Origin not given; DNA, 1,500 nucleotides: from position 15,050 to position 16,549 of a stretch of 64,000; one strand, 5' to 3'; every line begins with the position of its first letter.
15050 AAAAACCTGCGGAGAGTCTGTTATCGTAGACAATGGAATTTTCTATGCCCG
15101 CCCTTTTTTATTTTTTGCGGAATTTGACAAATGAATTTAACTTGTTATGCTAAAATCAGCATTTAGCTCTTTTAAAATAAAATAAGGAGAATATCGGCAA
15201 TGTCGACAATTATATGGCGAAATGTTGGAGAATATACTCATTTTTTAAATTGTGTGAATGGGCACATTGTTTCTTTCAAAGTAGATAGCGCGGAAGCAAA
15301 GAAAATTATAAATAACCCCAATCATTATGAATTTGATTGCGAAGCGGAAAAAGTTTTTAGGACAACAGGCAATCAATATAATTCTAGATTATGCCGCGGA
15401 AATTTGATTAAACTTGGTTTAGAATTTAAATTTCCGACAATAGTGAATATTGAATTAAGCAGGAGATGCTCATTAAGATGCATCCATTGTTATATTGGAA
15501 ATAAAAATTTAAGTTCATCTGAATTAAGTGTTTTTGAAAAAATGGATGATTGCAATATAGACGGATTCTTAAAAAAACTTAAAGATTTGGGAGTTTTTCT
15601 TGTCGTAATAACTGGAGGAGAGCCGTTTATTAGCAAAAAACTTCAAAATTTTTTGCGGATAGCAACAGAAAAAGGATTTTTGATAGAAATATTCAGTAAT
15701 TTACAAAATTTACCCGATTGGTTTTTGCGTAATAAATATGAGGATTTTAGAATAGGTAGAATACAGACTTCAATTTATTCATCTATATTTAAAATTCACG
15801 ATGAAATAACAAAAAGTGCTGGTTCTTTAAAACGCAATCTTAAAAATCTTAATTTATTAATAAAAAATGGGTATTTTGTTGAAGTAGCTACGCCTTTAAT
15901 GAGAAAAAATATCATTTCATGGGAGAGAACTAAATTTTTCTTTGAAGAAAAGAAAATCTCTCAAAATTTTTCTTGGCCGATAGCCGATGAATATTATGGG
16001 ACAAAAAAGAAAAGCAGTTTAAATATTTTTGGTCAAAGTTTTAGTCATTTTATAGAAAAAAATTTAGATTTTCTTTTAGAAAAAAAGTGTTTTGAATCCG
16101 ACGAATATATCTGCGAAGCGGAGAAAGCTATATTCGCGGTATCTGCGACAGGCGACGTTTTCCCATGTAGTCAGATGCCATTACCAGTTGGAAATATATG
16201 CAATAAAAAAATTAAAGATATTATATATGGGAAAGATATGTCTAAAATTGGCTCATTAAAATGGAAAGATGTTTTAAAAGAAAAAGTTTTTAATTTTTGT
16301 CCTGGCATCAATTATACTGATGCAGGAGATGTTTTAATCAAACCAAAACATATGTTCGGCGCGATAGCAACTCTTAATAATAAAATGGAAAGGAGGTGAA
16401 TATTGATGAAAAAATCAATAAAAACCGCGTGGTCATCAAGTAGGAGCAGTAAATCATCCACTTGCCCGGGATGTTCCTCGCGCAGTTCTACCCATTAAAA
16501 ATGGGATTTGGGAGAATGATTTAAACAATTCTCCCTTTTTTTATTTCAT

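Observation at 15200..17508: rSAM with N-terminal RRE-like extension, then a 30-aa Ser/Cys-rich peptide, then a kinase-fold protein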

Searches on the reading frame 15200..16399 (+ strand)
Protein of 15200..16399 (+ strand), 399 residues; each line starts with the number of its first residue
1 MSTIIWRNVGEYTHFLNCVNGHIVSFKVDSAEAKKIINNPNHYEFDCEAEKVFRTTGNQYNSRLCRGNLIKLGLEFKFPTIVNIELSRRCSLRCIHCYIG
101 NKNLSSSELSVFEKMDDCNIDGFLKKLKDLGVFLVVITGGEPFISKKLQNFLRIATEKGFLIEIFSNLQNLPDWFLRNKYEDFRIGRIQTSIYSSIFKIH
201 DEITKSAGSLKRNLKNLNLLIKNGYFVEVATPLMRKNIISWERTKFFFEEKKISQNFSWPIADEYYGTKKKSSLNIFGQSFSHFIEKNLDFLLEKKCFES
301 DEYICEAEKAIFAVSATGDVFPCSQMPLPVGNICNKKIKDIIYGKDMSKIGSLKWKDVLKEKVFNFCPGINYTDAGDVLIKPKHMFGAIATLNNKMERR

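Call 5: search_protein_families(library=pfam, proteins=[window:15200-16399:+], max_evalue=0.01)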
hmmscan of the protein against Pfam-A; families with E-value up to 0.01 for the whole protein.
window:15200-16399:+ (399 aa): 2 families
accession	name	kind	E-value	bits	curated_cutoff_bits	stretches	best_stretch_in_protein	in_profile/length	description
PF04055.27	Radical_SAM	-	6.8e-10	39.8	29.5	1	84-235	1-152/166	Radical SAM superfamily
PF13186.11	SPASM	-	3.6e-06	27.6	21.5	1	305-351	1-52/67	Iron-sulfur cluster-binding domain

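Call 6: search_protein_families(library=ncbifam, proteins=[window:15200-16399:+], max_evalue=0.01)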
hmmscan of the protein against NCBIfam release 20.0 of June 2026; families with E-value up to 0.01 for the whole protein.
window:15200-16399:+ (399 aa): 50 families (the best 25 are shown)
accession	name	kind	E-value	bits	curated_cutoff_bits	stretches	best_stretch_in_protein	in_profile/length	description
TIGR04250.1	SCM_rSAM_ScmE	equivalog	2.7e-17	62.7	400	1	79-248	2-165/358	SynChlorMet cassette radical SAM/SPASM protein ScmE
TIGR04053.2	TIGR04053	equivalog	2.9e-17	63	395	2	79-244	7-169/366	TIGR04053 family radical SAM/SPASM domain-containing protein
TIGR04545.1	rSAM_ahbD_hemeb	equivalog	3.4e-17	62.9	500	1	82-240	2-154/339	heme b synthase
TIGR04340.1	rSAM_ACGX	hypoth_equivalog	2.7e-15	56.4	400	2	85-238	8-159/341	radical SAM/SPASM domain protein, ACGX system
TIGR04303.1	GeoRSP_rSAM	equivalog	2.1e-14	53.8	400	1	77-287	2-203/325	GeoRSP system radical SAM/SPASM protein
NF050035.1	rSAM_WgK_link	exception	2.7e-14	52.9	650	1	77-237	6-160/367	radical SAM/SPASM peptide maturase WgkB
NF045574.1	sacti_mat_StsB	exception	7.6e-12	44.8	625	1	88-250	104-258/466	StsB family radical SAM/SPASM domain sactipeptide maturase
NF012164.0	AlbA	equivalog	1.2e-11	43.8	850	1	75-334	108-369/442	subtilosin maturase AlbA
TIGR04051.1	rSAM_NirJ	equivalog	6.9e-11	41.7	515.45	1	82-241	4-156/354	heme d1 biosynthesis radical SAM protein NirJ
TIGR04054.1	rSAM_NirJ1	equivalog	2.3e-10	39.7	650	1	81-254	37-203/387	putative heme d1 biosynthesis radical SAM protein NirJ1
TIGR04546.1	rSAM_ahbC_deAc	equivalog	2.5e-10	39.7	650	1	81-238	40-190/390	12,18-didecarboxysiroheme deacetylase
NF038283.1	viperin_w_prok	equivalog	2.9e-09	36.5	180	1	80-196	2-118/281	viperin family antiviral radical SAM protein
TIGR03962.1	mycofact_rSAM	equivalog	5.3e-09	35.7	265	1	77-239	9-164/339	mycofactocin radical SAM maturase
TIGR04251.1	SCM_rSAM_ScmF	equivalog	9.7e-09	35.1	400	1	86-238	10-159/353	SynChlorMet cassette radical SAM/SPASM protein ScmF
TIGR02109.1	PQQ_syn_pqqE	equivalog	1.6e-08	33.9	381.35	1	77-240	4-161/358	pyrroloquinoline quinone biosynthesis protein PqqE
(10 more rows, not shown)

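Call 7: find_homologous_proteins(query=window:15200-16399:+, max_evalue=0.00001)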
Query window:15200-16399:+ (399 aa): 63 proteins with E <= 0.00001 among 4545 candidates.
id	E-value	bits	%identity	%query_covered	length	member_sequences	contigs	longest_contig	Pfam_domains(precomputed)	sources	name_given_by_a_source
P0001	4.9e-270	913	100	100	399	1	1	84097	PF13186.12,PF04055.28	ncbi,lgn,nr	ncbi:radical SAM protein [Candidatus Wolfebacteria bacterium]|nr:radical SAM protein [Candidatus Wol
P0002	5.6e-216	735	81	100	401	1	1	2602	PF13186.12,PF04055.28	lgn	-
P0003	1.6e-195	668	75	100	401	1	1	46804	PF13186.12,PF04055.28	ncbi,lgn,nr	ncbi:radical SAM protein [Candidatus Wolfebacteria bacterium]|nr:radical SAM protein [Candidatus Wol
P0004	3.6e-185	634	70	98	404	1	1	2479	PF04055.28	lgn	-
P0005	2.1e-178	612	70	98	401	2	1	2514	PF04055.28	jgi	jgi:MoaA/NifB/PqqE/SkfB family radical SAM enzyme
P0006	3.8e-175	601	66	97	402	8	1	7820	PF04055.28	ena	-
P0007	8.9e-174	596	66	99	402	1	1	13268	PF13186.12,PF04055.28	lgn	-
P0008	4.4e-173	594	65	99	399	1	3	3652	PF13186.12,PF04055.28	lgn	-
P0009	4.3e-172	591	66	97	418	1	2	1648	PF13186.12,PF04055.28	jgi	-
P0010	1.1e-170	586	66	97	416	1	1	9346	PF13186.12,PF04055.28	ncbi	-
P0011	1.1e-169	583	66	97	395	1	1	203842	PF04055.28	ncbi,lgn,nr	ncbi:MAG: hypothetical protein Q8N22_02280 [bacterium]|nr:hypothetical protein [bacterium]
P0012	1.6e-169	582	65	97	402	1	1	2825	PF13186.12,PF04055.28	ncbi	-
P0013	4.9e-169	581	66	95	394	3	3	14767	PF13186.12,PF04055.28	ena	-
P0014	5.3e-169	581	64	100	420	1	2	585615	PF13186.12,PF04055.28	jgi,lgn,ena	-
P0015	1.9e-168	579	66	98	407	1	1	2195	PF13186.12,PF04055.28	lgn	-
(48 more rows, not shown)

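Call 10: find_related_loci(query=A1, collection=genome_contigs, flank=5000)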
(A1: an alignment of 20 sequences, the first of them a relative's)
Query A1 (399 aa) in genome_contigs; peptide patterns used: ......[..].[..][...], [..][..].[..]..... (x = any residue, [..] = any of these).
55 stretches matched a pattern; 11 encode a relative of the query (tblastn E <= 1e-3); 11 distinct loci.
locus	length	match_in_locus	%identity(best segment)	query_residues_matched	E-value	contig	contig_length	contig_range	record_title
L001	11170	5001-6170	66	1-389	1e-180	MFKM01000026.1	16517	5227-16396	MAG: Candidatus Jorgensenbacteria bacterium RIFCSPLOWO2_12_FULL_42_11 rifcsplowo2_12_scaffold_4266, whole genome shotgun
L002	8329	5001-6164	66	3-389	7e-176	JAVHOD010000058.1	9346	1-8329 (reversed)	MAG: Candidatus Paceibacterota bacterium isolate WB02no9_41_8 NODE_7265_length_9346_cov_5.216231, whole genome shotgun s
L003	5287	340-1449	46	1-368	1e-103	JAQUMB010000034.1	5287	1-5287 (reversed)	MAG: Patescibacteria group bacterium isolate STD1_144 NODE_59458_length_5287_cov_3.864341_Sandtown_D1, whole genome shot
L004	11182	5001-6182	42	1-391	2e-103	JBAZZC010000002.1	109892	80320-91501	MAG: Candidatus Paceibacterota bacterium isolate SO_2017_GW1_97 NODE_1226_length_109892_cov_1.490512_OW334_2017, whole g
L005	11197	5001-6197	44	1-397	2e-102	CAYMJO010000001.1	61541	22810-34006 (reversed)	MAG TPA_asm: uncultured Candidatus Saccharibacteria bacterium isolate SRP011637_co1_133 genome assembly, contig: NODE_69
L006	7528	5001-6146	45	4-382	1e-101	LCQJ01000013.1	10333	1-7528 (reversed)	MAG: Parcubacteria group bacterium GW2011_GWA2_50_10b UY54_C0013, whole genome shotgun sequence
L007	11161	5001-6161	41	4-389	4e-88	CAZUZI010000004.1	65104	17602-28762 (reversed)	MAG TPA_asm: uncultured Candidatus Saccharibacteria bacterium isolate binchicken_co117_311 genome assembly, contig: NODE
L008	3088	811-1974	42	4-397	4e-89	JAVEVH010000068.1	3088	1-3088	MAG: Candidatus Dojkabacteria bacterium isolate BF4_117 NODE_132404_length_3088_cov_7.687606_Biofilm4, whole genome shot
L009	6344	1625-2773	41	4-389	3e-86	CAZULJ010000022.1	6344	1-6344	MAG TPA_asm: uncultured Candidatus Saccharibacteria bacterium isolate binchicken_co27_145 genome assembly, contig: NODE_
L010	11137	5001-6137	39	4-382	8e-81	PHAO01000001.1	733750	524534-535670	MAG: Candidatus Dojkabacteria bacterium HGW-Dojkabacteria-1 bjp_ig2158_scaffold_0, whole genome shotgun sequence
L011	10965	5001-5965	31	61-383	1e-32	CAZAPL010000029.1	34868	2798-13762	MAG TPA_asm: uncultured Gammaproteobacteria bacterium isolate SRP231805_co4_153 genome assembly, contig: k141_164097, wh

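Call 14: find_related_loci(query=A1, collection=metagenome_contigs, flank=4000)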
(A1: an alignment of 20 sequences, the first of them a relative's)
Query A1 (399 aa) in metagenome_contigs; peptide patterns used: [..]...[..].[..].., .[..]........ (x = any residue, [..] = any of these).
122 stretches matched a pattern; 42 encode a relative of the query (tblastn E <= 1e-3); 42 distinct loci.
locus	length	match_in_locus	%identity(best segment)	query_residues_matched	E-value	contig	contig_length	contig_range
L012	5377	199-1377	79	1-392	0e+0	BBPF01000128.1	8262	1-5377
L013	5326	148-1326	79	1-392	0e+0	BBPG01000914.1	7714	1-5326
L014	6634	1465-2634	66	1-389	2e-180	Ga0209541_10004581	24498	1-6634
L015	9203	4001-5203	64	1-399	7e-175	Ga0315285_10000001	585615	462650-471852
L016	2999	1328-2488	64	3-389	1e-180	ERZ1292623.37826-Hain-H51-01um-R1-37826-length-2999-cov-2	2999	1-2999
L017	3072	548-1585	66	44-389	2e-167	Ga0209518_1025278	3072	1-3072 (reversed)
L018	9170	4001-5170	66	1-389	3e-180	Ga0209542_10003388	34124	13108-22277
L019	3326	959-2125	48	1-389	3e-120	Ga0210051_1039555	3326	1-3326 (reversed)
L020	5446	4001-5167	48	1-389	4e-117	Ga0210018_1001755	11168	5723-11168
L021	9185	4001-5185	47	3-394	6e-114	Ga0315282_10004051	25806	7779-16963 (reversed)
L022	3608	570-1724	47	1-382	4e-116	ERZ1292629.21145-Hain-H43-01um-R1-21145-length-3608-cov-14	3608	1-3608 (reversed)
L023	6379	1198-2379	46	1-391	1e-112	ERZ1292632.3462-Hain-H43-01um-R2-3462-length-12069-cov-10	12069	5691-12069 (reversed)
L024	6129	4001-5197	47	3-399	2e-112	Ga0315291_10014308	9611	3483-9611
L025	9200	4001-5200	46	3-399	7e-112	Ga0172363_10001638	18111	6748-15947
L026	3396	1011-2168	44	3-385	4e-112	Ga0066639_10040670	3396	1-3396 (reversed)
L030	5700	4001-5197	45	4-399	2e-104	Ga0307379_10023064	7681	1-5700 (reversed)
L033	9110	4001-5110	46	1-368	3e-103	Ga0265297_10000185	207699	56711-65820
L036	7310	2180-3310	45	3-376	4e-101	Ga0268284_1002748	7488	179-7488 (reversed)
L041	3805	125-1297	43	2-388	2e-98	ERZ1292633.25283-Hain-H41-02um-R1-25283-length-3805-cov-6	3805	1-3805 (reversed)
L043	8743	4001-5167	42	3-385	2e-90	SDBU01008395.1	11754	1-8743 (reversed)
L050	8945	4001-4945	29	65-382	9e-36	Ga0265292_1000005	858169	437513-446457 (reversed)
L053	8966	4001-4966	29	61-383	4e-38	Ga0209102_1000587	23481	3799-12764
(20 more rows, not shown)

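Call 20: search_solved_structures(query=A2, max_evalue=0.001, show_alignments=2)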
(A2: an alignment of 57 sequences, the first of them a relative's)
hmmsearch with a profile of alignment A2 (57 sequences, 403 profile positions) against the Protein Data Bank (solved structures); distinct sequences matched with E-value up to 0.001: 30.
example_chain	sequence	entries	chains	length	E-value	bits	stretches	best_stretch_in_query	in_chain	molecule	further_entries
6efn_A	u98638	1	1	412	4e-20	74.9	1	79-352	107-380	Sporulation killing factor maturation protein SkfB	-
2fb2_A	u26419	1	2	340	2.6e-13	52.5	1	86-258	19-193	Molybdenum cofactor biosynthesis protein A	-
1tv7_A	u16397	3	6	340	3.1e-13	52.3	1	86-258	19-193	Molybdenum cofactor biosynthesis protein A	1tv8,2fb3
7vob_C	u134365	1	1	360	3.8e-11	45.4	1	115-256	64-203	Cytosylglucuronate decarboxylase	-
7voc_C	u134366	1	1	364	3.9e-11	45.4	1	115-256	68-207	Cytosylglucuronate decarboxylase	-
5v1q_A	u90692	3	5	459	6.5e-10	41.3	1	46-374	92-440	Radical SAM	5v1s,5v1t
9dgw_A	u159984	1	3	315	5.3e-09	38.3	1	79-291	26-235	Radical SAM core domain-containing protein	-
9dfw_A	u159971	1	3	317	5.7e-09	38.2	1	79-291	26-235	Radical SAM core domain-containing protein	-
9dfu_A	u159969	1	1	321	5.8e-09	38.2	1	79-292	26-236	Radical SAM core domain-containing protein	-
6b4c_A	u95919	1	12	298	6.2e-09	38.1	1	79-291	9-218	Viperin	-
7n7i_A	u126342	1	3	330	7.6e-09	37.8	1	79-291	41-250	Viperin-like enzyme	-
9dfn_A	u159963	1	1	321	2.1e-08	36.4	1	79-292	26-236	Radical SAM core domain-containing protein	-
5wgg_A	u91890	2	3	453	5e-08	35.1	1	84-193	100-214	Radical SAM domain protein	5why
5vsl_A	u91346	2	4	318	8.1e-08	34.4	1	80-293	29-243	Radical S-adenosyl methionine domain-containing protein 2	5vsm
6q2p_A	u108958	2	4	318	1.2e-07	33.9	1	80-293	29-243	Radical S-adenosyl methionine domain-containing protein 2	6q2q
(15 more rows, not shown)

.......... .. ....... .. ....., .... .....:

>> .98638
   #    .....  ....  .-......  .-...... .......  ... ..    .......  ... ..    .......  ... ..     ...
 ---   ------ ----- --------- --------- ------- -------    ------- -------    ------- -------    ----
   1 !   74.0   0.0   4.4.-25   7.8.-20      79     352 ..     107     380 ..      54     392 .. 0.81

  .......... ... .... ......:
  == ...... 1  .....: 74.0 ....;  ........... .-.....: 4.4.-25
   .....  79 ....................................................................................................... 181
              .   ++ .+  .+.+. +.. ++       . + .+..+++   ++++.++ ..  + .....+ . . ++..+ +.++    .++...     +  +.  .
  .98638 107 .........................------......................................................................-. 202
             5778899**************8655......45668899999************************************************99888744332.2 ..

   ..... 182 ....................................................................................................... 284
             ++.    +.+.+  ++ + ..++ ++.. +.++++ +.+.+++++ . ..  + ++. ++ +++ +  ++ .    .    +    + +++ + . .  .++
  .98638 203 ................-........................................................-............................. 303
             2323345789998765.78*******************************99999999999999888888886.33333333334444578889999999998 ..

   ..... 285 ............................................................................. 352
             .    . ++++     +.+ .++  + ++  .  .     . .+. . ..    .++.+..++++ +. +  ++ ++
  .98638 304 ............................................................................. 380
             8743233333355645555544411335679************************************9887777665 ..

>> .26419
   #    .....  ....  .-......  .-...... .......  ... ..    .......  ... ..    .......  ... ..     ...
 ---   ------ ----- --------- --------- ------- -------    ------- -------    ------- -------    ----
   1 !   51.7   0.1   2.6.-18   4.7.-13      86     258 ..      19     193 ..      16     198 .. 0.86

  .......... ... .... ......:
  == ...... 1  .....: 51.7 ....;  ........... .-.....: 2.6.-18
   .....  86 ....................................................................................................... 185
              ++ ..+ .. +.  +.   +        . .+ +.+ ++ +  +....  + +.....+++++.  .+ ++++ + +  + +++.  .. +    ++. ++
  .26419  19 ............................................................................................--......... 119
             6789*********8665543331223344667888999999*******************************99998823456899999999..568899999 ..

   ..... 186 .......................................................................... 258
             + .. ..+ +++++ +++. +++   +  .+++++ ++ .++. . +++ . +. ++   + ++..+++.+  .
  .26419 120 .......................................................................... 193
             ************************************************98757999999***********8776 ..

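Call 23: search_protein_families(library=pfam, proteins=[L021:5362-5862:-, L025:5369-5860:-, L025:2849-3760:-, L033:3427-3897:+, L011:3705-4505:-, L043:5563-6612:+, L004:6329-7168:-], max_evalue=0.01)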
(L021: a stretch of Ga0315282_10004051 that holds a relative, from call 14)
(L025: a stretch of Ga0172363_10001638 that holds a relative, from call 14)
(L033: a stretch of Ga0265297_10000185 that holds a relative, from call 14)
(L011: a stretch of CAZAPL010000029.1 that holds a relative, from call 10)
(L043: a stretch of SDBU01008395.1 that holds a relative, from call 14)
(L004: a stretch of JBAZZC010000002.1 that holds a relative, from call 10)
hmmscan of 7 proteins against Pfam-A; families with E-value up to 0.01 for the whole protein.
L021:5362-5862:- (166 aa): 0 families

L025:5369-5860:- (163 aa): 0 families

L025:2849-3760:- (303 aa): 2 families
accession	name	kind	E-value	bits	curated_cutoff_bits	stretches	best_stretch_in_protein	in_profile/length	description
PF01841.26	Transglut_core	-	5.1e-17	62.5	23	1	119-223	2-108/108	Transglutaminase-like superfamily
PF21684.2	PipB2_N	-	0.0095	16.4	27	0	221-262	32-73/107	Secreted effector protein PipB2, N-terminal domain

L033:3427-3897:+ (156 aa): 0 families

L011:3705-4505:- (266 aa): 0 families

L043:5563-6612:+ (349 aa): 2 families
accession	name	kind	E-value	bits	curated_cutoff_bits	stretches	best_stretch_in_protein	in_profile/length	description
PF04471.18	Mrr_cat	-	4.2e-14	53.1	21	1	6-116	5-114/115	Restriction endonuclease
PF22722.2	NA-iREase1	-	0.0012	19.3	27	1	35-113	24-104/106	NACHT-associated inactive Restriction Endonuclease 1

L004:6329-7168:- (279 aa): 5 families
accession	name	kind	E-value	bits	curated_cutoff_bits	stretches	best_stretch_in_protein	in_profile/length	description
PF13847.12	Methyltransf_31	-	1.9e-14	54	27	1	83-225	5-140/145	Methyltransferase domain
PF13649.12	Methyltransf_25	-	7.8e-13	49.4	27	1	85-194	1-97/97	Methyltransferase domain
PF08241.18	Methyltransf_11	-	2.1e-11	44.7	21.2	1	86-198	1-95/95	Methyltransferase domain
PF08242.18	Methyltransf_12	-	4.8e-06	27.6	30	1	86-196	1-98/98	Methyltransferase domain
PF06080.18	DUF938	-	0.0072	16.6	27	1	62-194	10-133/202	Protein of unknown function (DUF938)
